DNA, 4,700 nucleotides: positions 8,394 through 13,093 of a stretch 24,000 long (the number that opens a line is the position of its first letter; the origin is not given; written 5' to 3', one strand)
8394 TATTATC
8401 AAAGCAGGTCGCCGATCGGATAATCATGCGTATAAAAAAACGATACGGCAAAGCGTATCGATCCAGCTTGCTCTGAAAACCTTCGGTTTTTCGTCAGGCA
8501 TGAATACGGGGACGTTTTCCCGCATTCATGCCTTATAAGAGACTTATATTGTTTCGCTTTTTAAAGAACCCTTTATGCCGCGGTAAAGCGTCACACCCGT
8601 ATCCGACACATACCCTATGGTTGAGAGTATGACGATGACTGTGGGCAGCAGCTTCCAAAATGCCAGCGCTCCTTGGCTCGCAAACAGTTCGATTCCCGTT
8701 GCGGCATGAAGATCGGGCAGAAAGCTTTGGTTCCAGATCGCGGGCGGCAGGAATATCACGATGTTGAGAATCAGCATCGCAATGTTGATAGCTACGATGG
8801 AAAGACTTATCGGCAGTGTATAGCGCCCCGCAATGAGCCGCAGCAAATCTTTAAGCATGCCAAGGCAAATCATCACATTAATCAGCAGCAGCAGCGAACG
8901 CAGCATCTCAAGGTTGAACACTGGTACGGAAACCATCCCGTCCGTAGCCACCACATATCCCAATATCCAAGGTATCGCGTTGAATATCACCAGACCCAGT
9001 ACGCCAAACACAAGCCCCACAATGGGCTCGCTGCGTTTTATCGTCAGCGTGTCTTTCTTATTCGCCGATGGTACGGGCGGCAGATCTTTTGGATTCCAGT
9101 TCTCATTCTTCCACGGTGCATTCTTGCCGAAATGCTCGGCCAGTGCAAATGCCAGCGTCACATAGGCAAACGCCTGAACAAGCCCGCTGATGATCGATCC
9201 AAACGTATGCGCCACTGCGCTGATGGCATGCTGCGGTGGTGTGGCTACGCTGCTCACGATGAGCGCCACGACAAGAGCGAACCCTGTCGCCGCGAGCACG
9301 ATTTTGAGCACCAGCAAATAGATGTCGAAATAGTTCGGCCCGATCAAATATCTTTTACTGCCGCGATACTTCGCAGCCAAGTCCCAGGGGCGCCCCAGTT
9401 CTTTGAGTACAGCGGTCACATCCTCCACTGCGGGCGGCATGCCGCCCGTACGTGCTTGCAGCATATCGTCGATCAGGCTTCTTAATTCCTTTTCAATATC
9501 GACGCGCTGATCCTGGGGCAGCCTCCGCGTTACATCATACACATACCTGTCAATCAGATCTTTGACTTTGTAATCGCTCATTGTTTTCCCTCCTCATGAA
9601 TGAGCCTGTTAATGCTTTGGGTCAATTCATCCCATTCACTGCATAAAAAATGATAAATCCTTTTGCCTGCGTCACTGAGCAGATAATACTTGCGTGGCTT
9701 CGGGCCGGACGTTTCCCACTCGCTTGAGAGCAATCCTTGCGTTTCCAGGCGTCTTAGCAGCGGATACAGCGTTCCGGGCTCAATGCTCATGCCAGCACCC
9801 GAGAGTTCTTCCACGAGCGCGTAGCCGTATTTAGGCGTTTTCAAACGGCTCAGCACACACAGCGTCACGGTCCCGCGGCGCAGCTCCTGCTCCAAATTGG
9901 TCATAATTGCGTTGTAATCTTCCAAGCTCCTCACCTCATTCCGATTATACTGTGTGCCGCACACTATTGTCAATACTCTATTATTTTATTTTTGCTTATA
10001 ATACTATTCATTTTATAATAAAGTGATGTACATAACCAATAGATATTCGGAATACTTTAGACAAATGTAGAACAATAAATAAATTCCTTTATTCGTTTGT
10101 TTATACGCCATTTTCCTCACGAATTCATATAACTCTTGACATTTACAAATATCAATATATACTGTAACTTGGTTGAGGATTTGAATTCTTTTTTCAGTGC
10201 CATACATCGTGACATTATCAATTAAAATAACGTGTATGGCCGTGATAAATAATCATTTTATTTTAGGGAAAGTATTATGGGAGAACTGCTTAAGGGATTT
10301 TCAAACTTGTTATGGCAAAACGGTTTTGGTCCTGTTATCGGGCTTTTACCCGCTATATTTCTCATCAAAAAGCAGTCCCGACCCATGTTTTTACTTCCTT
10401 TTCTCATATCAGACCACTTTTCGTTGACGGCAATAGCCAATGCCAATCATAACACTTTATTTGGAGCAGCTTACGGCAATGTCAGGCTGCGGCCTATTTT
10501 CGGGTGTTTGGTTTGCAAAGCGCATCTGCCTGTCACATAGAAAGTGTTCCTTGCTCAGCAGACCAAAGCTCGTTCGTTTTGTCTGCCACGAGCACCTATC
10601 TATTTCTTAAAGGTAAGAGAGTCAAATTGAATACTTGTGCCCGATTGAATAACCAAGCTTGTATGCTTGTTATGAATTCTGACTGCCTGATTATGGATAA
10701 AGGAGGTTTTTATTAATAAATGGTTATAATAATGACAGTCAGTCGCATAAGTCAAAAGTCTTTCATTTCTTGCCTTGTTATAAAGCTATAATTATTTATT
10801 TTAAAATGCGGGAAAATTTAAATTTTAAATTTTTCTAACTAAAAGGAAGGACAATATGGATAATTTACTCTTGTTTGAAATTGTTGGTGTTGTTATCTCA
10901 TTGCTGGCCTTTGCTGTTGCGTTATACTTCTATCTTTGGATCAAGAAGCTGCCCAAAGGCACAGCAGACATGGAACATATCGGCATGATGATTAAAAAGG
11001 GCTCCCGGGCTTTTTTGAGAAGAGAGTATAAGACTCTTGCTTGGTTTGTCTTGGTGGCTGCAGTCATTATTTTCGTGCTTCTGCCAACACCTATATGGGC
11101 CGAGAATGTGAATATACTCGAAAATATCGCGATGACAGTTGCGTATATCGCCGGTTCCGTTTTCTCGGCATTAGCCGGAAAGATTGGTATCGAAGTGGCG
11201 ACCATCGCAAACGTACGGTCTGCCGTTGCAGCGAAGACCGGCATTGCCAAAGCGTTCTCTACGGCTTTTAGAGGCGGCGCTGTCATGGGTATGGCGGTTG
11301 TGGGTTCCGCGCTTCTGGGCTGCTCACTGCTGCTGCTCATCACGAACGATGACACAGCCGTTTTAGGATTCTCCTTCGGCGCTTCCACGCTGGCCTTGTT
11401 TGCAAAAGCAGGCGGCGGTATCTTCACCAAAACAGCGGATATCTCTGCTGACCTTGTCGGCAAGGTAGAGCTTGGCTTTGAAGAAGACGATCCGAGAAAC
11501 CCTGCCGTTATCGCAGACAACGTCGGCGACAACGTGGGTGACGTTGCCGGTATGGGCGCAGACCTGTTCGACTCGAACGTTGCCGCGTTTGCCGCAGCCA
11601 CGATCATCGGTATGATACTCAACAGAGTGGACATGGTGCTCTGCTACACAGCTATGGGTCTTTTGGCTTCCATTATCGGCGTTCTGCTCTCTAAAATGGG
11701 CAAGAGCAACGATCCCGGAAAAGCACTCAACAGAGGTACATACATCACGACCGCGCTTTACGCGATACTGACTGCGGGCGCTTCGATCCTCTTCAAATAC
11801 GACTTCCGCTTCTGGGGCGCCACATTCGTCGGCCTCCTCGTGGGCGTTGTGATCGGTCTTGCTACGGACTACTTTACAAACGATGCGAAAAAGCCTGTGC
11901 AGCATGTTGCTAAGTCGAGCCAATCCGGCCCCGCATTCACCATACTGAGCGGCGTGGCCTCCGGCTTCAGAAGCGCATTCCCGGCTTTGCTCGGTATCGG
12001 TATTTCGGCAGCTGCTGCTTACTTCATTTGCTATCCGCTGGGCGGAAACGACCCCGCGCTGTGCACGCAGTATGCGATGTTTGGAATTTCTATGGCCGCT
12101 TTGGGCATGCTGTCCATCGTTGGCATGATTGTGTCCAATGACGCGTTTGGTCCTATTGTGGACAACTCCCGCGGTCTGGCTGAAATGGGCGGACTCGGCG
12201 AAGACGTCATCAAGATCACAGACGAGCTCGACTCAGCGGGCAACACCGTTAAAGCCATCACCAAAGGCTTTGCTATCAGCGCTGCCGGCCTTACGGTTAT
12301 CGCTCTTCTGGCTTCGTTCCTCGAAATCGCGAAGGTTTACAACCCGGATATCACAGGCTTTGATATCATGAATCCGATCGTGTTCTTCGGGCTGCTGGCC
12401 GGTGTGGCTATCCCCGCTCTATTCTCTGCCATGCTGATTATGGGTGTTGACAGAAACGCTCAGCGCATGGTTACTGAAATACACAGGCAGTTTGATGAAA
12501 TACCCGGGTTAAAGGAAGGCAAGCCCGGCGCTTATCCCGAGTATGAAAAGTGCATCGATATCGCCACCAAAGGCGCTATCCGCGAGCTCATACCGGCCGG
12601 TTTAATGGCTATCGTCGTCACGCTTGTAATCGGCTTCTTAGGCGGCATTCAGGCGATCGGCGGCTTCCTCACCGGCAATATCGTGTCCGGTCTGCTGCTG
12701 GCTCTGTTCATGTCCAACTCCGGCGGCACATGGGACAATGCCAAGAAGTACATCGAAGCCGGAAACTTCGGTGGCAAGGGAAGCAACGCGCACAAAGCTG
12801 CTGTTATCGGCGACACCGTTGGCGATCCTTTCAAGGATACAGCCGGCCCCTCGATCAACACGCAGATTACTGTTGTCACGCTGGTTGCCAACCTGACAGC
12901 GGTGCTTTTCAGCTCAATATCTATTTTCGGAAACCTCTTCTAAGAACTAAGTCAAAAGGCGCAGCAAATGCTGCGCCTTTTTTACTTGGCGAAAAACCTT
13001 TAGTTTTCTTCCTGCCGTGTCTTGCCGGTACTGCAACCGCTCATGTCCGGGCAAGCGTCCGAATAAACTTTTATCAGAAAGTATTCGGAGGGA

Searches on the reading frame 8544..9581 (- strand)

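Call 36: search_protein_families(library=pfam, proteins=[window:8544-9581:-], max_evalue=0.001)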
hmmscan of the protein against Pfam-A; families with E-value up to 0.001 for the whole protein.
window:8544-9581:- (345 aa): 1 family
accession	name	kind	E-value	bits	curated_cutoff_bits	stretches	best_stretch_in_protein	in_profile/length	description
PF22564.2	HAAS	-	4.4e-06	27.4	27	1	13-70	2-54/55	HAAS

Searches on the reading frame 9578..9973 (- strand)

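Call 36: search_protein_families(library=pfam, proteins=[window:9578-9973:-], max_evalue=0.001)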
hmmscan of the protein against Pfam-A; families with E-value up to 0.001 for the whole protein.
window:9578-9973:- (131 aa): 1 family
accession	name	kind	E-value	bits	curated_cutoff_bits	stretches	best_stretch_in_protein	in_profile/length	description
PF03551.20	PadR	-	1e-18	67.5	27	1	38-105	2-71/75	Transcriptional regulator PadR-like family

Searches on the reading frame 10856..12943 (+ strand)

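Call 36: search_protein_families(library=pfam, proteins=[window:10856-12943:+], max_evalue=0.001)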
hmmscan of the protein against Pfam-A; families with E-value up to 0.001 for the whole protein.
window:10856-12943:+ (695 aa): 1 family
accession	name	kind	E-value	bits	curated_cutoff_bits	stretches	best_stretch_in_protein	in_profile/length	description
PF03030.21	H_PPase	-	9.1e-229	761.8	29.7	1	16-679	1-643/645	Inorganic H+ pyrophosphatase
